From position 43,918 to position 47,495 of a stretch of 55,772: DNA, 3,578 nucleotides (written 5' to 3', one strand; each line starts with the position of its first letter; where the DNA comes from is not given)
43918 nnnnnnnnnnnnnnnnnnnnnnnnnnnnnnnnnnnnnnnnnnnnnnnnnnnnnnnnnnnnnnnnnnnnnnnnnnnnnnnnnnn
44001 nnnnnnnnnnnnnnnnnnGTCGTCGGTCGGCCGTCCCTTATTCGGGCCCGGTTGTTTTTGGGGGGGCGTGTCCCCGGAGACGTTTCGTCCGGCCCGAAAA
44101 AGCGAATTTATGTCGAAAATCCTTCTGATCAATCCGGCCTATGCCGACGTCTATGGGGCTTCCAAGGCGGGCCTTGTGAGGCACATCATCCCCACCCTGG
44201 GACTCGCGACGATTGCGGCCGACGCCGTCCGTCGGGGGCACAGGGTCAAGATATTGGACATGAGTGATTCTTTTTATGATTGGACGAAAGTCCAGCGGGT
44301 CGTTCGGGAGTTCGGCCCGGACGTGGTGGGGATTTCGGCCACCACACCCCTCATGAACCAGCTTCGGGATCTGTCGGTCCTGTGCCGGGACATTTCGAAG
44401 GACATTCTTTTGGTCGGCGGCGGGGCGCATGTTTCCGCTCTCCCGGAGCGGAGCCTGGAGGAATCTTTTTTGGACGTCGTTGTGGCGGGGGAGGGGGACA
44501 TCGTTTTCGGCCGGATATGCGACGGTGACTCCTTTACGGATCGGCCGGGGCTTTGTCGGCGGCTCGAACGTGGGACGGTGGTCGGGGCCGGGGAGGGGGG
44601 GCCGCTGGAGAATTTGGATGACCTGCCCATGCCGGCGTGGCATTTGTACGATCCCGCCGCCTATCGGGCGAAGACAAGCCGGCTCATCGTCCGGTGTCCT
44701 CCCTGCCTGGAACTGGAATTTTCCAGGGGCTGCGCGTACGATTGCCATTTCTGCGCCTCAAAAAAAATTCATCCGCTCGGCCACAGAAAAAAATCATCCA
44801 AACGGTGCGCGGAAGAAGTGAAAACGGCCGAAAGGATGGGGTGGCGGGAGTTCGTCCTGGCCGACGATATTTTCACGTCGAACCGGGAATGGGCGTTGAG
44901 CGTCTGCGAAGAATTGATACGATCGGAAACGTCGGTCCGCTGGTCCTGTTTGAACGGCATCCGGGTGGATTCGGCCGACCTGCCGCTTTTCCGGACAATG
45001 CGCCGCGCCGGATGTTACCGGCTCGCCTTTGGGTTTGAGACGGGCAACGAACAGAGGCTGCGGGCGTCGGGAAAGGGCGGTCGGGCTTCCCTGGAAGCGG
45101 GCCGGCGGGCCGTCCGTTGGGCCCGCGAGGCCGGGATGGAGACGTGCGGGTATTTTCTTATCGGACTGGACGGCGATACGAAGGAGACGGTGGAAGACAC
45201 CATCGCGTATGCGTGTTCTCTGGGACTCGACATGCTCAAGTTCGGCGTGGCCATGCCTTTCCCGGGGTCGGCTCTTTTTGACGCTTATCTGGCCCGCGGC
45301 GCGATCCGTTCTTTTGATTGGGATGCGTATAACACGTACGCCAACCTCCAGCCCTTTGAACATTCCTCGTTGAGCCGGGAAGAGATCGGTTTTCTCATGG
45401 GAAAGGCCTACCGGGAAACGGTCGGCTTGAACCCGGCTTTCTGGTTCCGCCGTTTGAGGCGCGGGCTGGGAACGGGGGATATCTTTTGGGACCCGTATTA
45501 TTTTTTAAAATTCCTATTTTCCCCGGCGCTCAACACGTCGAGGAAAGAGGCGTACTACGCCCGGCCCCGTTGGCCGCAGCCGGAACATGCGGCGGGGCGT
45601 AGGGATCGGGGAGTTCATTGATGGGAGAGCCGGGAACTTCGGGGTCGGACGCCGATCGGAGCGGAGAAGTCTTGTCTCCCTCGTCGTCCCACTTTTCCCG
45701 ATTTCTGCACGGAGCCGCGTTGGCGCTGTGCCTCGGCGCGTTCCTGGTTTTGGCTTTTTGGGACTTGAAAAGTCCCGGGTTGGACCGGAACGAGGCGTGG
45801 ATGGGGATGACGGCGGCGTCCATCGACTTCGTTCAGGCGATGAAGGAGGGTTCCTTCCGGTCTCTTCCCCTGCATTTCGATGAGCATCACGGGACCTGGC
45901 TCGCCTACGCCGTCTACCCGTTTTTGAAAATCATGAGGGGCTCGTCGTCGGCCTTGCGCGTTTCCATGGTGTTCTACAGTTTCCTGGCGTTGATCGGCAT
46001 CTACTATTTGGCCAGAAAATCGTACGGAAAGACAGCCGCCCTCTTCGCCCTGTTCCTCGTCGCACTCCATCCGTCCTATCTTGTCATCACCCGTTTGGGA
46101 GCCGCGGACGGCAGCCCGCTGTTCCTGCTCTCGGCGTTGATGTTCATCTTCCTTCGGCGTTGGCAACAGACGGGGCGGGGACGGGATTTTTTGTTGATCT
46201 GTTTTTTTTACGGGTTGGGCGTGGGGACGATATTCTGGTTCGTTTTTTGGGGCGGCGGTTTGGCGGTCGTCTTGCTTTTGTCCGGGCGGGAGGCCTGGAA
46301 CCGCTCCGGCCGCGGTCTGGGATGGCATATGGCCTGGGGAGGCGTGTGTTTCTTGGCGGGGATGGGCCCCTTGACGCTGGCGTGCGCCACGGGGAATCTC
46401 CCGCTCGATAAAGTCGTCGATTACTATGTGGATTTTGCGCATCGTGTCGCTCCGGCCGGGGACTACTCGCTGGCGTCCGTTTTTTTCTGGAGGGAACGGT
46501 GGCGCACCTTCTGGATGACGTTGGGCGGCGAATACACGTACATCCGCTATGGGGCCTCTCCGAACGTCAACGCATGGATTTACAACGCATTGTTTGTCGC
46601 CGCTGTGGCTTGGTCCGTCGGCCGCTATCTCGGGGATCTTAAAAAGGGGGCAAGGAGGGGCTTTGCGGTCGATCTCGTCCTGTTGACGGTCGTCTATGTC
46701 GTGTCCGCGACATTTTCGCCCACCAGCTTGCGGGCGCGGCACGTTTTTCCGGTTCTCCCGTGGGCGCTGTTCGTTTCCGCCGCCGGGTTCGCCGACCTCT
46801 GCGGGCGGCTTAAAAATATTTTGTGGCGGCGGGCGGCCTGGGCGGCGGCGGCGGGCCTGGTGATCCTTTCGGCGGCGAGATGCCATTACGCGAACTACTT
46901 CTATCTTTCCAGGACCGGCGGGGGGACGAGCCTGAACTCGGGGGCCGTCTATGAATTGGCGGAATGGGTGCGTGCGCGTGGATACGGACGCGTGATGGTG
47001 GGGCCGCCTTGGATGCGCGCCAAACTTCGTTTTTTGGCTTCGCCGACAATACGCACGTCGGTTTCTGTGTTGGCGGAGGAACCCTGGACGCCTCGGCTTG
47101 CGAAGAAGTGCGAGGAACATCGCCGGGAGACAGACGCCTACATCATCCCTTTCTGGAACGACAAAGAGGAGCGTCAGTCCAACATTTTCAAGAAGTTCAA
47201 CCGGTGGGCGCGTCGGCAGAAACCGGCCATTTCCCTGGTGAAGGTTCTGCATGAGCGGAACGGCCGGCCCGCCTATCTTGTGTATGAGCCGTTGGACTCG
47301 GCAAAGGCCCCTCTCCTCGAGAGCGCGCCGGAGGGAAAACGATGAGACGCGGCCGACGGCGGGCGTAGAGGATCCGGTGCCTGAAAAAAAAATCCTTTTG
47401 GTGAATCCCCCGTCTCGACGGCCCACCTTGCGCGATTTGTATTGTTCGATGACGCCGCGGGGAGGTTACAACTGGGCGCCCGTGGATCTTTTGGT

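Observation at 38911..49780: Array of four GT-C-like membrane proteins interleaved with two B12-radical SAM enzymes, converging on a polyprenyl-phosphate phosphoribosyltransferase: candidate undescribed envelope-glycan system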

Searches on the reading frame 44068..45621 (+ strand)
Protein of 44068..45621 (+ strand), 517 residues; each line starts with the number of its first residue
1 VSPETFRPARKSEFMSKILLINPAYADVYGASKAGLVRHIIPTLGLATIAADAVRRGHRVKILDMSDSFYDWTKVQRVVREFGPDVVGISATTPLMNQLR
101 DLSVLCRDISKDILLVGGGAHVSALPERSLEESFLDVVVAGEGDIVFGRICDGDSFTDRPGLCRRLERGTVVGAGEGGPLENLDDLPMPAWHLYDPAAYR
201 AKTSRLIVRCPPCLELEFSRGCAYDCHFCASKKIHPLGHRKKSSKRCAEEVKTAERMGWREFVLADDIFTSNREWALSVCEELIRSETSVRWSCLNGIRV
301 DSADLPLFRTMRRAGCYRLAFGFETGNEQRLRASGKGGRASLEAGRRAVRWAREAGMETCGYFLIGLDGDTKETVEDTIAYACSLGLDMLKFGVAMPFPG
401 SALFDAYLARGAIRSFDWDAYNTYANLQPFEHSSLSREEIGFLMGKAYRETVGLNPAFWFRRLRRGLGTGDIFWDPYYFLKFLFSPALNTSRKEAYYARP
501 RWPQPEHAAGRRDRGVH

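Call 4: search_protein_families(library=pfam, proteins=[window:44068-45621:+], max_evalue=0.1)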
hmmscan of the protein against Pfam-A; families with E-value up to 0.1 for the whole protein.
window:44068-45621:+ (517 aa): 2 families
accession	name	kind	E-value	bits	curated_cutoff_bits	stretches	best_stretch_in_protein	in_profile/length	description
PF04055.27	Radical_SAM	-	3.2e-19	70.1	29.5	1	217-381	2-165/166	Radical SAM superfamily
PF02310.24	B12-binding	-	3.1e-18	66.2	32.1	1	37-147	8-117/121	B12 binding domain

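Call 5: search_protein_families(library=ncbifam, proteins=[window:44068-45621:+], max_evalue=0.1)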
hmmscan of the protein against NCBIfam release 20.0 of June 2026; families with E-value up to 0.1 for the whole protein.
window:44068-45621:+ (517 aa): 25 families
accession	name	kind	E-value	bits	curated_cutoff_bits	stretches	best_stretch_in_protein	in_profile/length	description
TIGR03471.1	HpnJ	equivalog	6.3e-44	150.6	577.6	1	85-449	70-430/472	hopanoid biosynthesis associated radical SAM protein HpnJ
TIGR02026.1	BchE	equivalog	9.3e-39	133.6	481.35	1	17-425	1-403/497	magnesium-protoporphyrin IX monomethyl ester anaerobic oxidative cyclase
NF050148.1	rSAM_ApyD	equivalog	5.4e-33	114.3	750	1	40-410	22-396/645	RiPP biosynthesis radical SAM protein ApyD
NF038361.1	rSAM_Sden_1168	equivalog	3.2e-31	108.5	575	1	34-414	76-480/560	Sden_1168 family B12-binding radical SAM P-methyltransferase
TIGR04385.1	B12_rSAM_cofa1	equivalog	4.1e-26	92.2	450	1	42-380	19-359/438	B12 lower ligand biosynthesis radical SAM protein BzaD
TIGR04072.2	rSAM_ladder_B12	equivalog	6.7e-26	90.9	360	2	214-402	181-361/443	lipid biosynthesis B12-binding/radical SAM protein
TIGR04367.1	HpnR_B12_rSAM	equivalog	4.5e-25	88.1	650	1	43-405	22-371/490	hopanoid C-3 methylase HpnR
NF033070.1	rSAM_AprD4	equivalog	1.2e-24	87.1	500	1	183-423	170-405/456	AprD4 family radical SAM diol-dehydratase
TIGR03975.1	rSAM_ocin_1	subfamily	4.2e-20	71.8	281.85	1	75-378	120-423/606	RiPP maturation radical SAM C-methyltransferase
TIGR04479.1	bcpD_PhpK_rSAM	subfamily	2.1e-18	66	600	1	214-381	242-405/504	PhpK family radical SAM P-methyltransferase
TIGR04014.1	B12_SAM_MJ_0865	equivalog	7.7e-18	64.5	360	1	84-406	39-357/434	methyl-coenzyme M reductase glutamine C-methyltransferase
TIGR04295.1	B12_rSAM_oligo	hypoth_equivalog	1.8e-16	59.9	400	1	46-379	28-356/422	TIGR04295 family B12-binding domain-containing radical SAM protein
TIGR04013.1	B12_SAM_MJ_1487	hypoth_equivalog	2e-13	49.9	251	1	75-260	35-198/382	TIGR04013 family B12-binding domain/radical SAM domain-containing protein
NF033712.0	B12_rSAM_KedN5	subfamily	7.8e-12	44.2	700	1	51-269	30-251/624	KedN5 family methylcobalamin-dependent radical SAM C-methyltransferase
TIGR03960.1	rSAM_fuse_unch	hypoth_equivalog_domain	5.6e-07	28.4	462.3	1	216-378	256-417/605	TIGR03960 family B12-binding radical SAM protein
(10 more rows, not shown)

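Call 57: search_solved_structures(query=window:44110-45621:+, max_evalue=0.01)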
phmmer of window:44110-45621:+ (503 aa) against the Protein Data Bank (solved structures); distinct sequences matched with E-value up to 0.01: 4.
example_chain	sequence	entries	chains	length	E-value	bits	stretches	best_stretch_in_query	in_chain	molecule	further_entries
6fd2_B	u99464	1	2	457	1.5e-18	69.7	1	173-401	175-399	Putative apramycin biosynthetic oxidoreductase 4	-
9ccb_A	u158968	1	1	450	5.1e-11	44.9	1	69-392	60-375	Radical SAM core domain-containing protein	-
7kdx_A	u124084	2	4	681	4.5e-08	35.1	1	69-252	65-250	Methyltransferase TokK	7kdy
6wte_A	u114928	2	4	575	5.9e-08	34.7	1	41-378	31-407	B12-binding domain-containing protein | Tryptophan-C2-methyltransferase containing B12-binding domain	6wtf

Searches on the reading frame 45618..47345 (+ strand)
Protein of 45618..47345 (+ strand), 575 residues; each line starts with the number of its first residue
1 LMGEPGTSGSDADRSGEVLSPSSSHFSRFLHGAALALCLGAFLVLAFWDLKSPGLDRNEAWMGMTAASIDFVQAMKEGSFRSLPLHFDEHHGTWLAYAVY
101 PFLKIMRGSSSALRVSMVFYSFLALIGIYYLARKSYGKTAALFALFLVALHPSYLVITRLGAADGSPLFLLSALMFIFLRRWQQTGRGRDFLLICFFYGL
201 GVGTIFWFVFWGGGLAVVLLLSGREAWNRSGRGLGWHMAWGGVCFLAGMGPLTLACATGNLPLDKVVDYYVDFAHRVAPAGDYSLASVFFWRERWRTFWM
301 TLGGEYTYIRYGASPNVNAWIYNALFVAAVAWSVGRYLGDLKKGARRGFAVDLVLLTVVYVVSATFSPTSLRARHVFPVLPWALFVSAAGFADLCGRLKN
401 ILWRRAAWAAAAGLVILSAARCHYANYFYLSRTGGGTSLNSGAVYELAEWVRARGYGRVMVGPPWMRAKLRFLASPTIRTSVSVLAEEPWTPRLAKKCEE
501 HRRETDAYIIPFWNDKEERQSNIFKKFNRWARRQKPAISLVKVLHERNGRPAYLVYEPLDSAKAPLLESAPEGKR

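Call 4: search_protein_families(library=pfam, proteins=[window:45618-47345:+], max_evalue=0.1)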
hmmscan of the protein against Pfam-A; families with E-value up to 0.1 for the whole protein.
window:45618-47345:+ (575 aa): 2 families
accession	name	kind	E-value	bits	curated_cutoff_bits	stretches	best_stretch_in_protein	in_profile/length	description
PF13231.12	PMT_2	-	4.9e-11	43.5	26.1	1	95-230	6-140/160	Dolichyl-phosphate-mannose-protein mannosyltransferase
PF02516.20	STT3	-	0.01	15.9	24.5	1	119-204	104-192/405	Oligosaccharyl transferase STT3, N-terminal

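Call 5: search_protein_families(library=ncbifam, proteins=[window:45618-47345:+], max_evalue=0.1)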
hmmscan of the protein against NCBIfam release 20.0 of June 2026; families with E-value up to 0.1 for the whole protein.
window:45618-47345:+ (575 aa): 0 families
